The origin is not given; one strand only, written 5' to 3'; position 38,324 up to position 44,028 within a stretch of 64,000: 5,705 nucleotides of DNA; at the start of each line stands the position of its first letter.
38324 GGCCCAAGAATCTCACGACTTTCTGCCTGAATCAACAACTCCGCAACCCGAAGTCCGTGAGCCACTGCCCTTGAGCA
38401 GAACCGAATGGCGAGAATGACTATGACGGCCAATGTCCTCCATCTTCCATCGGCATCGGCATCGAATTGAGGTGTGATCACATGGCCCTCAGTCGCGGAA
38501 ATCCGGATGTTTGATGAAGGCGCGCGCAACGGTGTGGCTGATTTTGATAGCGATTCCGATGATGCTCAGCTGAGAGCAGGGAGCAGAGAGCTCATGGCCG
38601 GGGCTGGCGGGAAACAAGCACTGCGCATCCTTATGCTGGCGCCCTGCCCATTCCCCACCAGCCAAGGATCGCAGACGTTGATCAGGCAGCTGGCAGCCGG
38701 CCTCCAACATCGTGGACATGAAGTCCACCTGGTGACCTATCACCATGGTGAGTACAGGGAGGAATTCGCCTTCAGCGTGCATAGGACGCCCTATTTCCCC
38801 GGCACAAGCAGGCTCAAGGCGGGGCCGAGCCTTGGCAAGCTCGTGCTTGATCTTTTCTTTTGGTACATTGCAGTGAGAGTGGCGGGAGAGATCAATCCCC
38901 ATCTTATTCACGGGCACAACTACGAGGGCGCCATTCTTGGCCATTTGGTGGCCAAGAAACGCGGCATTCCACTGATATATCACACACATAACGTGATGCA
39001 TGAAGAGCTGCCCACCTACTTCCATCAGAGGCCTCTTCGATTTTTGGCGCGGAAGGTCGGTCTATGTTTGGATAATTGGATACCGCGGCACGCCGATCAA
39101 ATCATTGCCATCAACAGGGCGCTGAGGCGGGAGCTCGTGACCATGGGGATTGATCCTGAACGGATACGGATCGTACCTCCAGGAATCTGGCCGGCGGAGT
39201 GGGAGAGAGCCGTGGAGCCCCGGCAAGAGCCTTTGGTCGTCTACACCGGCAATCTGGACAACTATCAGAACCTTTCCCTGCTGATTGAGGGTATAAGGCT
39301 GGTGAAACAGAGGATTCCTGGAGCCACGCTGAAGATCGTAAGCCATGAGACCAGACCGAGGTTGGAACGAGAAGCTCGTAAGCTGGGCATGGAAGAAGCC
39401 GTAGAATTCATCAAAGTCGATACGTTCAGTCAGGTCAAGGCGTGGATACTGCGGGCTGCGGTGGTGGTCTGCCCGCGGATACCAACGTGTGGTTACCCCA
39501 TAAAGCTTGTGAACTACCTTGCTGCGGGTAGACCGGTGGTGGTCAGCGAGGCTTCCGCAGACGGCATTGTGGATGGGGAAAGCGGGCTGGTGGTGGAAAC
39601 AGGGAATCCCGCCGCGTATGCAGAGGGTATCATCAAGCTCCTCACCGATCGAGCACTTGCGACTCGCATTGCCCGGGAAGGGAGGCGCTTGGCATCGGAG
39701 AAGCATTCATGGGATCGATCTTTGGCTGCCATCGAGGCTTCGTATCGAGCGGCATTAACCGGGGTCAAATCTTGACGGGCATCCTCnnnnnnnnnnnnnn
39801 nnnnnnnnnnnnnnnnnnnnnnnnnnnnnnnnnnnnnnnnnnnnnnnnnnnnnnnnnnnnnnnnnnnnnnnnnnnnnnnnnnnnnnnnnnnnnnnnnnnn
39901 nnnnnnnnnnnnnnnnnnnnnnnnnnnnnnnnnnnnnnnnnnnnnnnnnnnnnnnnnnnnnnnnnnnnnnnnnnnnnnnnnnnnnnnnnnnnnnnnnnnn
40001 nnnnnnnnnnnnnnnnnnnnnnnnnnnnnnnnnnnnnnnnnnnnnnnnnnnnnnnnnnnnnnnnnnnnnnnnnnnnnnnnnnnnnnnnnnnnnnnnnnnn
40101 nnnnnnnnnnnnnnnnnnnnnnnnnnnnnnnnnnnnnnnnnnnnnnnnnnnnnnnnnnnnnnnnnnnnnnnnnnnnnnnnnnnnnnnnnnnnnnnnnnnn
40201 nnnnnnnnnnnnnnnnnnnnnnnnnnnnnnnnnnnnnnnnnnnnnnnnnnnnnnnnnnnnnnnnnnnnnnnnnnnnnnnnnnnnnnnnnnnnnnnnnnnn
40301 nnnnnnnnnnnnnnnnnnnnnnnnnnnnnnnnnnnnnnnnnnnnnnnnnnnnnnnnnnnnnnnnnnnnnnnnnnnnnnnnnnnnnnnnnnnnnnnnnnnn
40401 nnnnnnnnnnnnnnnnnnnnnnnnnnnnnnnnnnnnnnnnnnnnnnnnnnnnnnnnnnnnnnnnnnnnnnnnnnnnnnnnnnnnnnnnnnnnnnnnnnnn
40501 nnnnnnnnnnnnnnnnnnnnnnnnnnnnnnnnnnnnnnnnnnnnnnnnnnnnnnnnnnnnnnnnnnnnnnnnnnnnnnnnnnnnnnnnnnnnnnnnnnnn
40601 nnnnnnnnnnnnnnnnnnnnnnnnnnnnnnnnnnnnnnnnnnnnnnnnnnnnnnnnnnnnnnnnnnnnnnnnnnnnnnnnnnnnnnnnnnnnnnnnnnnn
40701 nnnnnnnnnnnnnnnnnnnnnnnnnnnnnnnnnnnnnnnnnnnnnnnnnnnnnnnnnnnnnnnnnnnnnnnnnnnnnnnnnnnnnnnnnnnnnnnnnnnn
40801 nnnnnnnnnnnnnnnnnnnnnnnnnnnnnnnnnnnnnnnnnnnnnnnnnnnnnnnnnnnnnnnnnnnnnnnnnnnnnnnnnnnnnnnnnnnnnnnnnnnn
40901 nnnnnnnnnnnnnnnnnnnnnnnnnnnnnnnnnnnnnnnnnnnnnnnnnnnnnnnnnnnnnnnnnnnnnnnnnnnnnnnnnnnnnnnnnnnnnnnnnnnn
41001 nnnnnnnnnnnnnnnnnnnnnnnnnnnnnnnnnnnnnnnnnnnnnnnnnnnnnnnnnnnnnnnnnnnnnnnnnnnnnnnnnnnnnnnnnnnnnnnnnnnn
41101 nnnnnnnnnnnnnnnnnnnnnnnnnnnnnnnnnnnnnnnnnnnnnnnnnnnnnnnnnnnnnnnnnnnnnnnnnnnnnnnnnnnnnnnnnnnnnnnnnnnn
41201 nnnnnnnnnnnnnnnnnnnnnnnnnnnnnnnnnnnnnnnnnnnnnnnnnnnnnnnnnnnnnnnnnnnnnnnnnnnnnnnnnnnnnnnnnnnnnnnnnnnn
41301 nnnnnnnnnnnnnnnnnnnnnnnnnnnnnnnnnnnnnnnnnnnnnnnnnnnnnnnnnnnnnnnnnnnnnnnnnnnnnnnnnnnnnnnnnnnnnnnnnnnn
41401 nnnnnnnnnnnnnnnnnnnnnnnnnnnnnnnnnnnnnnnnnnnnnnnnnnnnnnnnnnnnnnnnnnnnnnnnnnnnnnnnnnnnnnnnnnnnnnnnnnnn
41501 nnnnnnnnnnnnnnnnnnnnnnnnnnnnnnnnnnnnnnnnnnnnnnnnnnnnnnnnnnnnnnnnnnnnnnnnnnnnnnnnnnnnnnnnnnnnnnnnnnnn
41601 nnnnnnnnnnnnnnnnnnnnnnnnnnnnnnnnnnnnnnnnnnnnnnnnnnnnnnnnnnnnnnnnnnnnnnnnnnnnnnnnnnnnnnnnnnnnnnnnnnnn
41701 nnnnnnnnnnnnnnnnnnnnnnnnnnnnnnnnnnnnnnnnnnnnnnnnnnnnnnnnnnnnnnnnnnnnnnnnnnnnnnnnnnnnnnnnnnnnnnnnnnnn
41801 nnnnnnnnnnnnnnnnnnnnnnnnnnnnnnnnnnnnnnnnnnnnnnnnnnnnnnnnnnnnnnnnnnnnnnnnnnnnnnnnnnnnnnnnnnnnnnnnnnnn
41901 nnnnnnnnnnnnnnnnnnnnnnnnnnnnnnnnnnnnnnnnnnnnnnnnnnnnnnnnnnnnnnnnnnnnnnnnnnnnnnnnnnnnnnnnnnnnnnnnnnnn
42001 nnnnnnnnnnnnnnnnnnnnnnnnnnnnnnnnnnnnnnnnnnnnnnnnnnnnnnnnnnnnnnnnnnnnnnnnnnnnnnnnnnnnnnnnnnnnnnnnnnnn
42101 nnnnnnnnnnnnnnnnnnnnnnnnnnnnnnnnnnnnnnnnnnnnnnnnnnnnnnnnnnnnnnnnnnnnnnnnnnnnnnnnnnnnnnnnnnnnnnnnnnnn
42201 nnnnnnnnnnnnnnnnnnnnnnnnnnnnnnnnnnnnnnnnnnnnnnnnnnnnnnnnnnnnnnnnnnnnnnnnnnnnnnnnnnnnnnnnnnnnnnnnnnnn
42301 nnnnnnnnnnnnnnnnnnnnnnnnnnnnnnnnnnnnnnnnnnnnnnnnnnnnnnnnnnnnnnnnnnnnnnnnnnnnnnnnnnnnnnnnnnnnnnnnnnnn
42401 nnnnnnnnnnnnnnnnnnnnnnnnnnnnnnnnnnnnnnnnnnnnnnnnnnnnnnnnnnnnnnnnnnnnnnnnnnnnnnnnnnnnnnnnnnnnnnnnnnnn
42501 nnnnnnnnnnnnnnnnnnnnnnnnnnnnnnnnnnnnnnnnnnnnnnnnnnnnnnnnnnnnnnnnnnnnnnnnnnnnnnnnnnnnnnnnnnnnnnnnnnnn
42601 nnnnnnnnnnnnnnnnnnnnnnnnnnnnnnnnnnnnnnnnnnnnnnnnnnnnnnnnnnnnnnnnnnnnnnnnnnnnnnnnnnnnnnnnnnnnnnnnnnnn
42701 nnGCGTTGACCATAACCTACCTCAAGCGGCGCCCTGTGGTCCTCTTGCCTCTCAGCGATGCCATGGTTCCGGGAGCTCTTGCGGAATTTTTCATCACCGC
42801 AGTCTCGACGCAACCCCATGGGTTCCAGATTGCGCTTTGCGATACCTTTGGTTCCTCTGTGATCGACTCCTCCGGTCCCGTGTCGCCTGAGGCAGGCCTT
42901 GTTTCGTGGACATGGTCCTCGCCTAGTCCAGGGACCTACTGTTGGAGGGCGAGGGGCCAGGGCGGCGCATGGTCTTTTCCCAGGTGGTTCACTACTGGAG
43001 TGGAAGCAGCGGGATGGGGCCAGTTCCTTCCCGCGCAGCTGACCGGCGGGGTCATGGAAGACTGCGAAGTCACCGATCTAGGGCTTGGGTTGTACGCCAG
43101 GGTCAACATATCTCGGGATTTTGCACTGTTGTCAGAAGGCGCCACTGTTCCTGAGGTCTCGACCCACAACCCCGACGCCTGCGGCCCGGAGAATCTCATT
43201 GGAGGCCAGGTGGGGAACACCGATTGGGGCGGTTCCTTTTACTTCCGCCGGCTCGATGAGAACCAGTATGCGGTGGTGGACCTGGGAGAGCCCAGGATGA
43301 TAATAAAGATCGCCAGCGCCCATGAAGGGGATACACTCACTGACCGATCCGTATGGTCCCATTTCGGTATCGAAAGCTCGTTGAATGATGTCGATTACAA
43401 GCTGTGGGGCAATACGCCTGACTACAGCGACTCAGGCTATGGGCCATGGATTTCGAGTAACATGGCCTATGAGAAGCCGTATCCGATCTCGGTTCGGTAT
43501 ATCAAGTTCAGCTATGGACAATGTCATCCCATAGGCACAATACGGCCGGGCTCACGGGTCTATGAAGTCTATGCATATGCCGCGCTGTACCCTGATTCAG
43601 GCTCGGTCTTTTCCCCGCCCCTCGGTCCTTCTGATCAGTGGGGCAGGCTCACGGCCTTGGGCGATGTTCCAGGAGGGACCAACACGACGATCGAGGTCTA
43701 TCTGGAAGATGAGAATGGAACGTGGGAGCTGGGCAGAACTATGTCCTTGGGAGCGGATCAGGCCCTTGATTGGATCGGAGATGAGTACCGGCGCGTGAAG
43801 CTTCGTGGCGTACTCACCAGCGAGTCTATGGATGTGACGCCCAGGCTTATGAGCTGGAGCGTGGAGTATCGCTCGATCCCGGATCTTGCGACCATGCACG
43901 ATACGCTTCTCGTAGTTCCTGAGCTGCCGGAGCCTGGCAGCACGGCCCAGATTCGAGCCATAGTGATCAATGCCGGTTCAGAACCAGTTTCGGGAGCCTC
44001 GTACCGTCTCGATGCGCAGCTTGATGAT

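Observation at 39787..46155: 2,121-aa gingipain-like (peptidase C25) protein with CARDB repeats and a T9SS-type C-terminal sorting domain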

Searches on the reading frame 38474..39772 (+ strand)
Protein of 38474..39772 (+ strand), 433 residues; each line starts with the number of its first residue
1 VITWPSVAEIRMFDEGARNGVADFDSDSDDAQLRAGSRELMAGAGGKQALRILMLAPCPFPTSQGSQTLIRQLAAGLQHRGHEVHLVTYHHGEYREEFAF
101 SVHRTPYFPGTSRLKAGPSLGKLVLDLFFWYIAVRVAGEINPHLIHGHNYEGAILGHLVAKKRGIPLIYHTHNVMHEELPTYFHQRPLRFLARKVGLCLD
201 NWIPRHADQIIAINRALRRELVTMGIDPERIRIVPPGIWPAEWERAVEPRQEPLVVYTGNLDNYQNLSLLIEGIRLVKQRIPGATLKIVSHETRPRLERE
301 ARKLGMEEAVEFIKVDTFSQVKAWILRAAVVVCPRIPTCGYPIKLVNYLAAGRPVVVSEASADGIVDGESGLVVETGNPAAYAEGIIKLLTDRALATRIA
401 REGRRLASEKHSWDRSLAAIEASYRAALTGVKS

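Call 8: search_protein_families(library=pfam, proteins=[window:38474-39772:+], max_evalue=0.001)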
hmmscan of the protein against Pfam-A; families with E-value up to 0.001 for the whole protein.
window:38474-39772:+ (433 aa): 6 families
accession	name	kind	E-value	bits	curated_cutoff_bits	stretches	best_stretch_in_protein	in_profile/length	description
PF13439.12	Glyco_transf_4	-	2.3e-26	93.3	28.5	1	65-238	3-166/170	Glycosyltransferase Family 4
PF13579.12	Glyco_trans_4_4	-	2.1e-24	87.1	29.7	1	65-237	2-158/158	Glycosyl transferase 4-like domain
PF13692.12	Glyco_trans_1_4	-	3e-24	86.4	27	1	253-392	2-142/142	Glycosyl transferases group 1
PF00534.26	Glycos_transf_1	-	2.8e-21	76.2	26.4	1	248-405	11-171/172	Glycosyl transferases group 1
PF13477.12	Glyco_trans_4_2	-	1.8e-05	25.4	23.4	1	66-189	9-126/139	Glycosyl transferase 4-like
PF13524.12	Glyco_trans_1_2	-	0.00054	20.4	25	0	343-421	65-143/144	Glycosyl transferase-like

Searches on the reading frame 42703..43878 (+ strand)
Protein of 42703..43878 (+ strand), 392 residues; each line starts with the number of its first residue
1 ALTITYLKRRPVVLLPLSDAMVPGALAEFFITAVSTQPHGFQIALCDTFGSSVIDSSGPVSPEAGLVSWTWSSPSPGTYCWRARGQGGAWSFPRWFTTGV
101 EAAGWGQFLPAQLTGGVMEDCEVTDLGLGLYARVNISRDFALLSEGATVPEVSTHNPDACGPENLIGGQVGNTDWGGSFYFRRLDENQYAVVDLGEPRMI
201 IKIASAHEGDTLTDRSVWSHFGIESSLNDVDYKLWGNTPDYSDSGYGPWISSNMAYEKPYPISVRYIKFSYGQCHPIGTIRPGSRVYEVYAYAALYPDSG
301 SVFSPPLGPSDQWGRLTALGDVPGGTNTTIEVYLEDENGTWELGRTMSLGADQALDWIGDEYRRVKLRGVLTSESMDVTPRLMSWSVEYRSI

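Call 69: search_solved_structures(query=A5, max_evalue=1, show_alignments=2)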
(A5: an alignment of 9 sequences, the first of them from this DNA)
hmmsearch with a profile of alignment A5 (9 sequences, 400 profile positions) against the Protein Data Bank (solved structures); distinct sequences matched with E-value up to 1: 7.
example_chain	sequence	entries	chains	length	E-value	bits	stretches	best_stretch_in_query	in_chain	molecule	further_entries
6gzc_A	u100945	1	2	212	0.001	21.5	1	176-238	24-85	Katanin p80 WD40 repeat-containing subunit B1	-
5lb7_A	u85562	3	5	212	0.001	21.5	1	176-238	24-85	Katanin p80 WD40 repeat-containing subunit B1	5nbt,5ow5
5y4m_A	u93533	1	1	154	0.071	15.4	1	185-277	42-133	human CASPR2 Disc domain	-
2qqi_A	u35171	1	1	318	0.71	12.2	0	196-277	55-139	Neuropilin-1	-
9eou_A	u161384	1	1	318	0.71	12.1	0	196-277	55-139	Neuropilin-1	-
9s56_A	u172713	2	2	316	0.75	12.1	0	196-277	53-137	Neuropilin-1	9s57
8c5g_A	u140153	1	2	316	0.75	12.1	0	196-277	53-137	Neuropilin-1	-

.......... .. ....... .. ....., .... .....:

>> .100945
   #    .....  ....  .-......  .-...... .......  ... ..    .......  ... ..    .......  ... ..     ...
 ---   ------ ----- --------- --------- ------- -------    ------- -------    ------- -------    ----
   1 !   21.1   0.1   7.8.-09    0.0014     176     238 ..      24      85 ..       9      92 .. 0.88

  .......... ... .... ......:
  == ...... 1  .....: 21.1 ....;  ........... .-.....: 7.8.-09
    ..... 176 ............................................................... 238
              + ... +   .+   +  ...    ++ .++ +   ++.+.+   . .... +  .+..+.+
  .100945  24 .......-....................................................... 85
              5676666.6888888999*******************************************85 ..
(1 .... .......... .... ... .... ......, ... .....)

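Call 70: search_protein_families(library=pfam, alignment_id=A5, max_evalue=1)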
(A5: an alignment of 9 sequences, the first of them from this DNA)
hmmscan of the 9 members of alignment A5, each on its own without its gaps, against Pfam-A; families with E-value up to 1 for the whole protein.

A. member 1, seq(392 aa): 2 families
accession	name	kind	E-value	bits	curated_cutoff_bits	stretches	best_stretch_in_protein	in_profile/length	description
PF00754.31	F5_F8_type_C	-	0.0018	18.9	28.2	1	159-270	12-111/127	F5/8 type C domain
PF06995.16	Phage_P2_GpU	-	0.27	11.3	27.5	0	348-379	28-59/120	Phage P2 GpU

B. families by the number of members that match (of 9 scanned): 5 families
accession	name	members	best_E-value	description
PF00754.31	F5_F8_type_C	6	2.1e-08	F5/8 type C domain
PF25788.1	Ig_Rha78A_N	4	4.1e-05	Rha78A-like, N-terminal immunoglobulin domain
PF22633.2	F5_F8_type_C_2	3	0.0006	NedA-like, galactose-binding domain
PF16656.11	Pur_ac_phosph_N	1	0.025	Purple acid Phosphatase, N-terminal domain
PF06995.16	Phage_P2_GpU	1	0.27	Phage P2 GpU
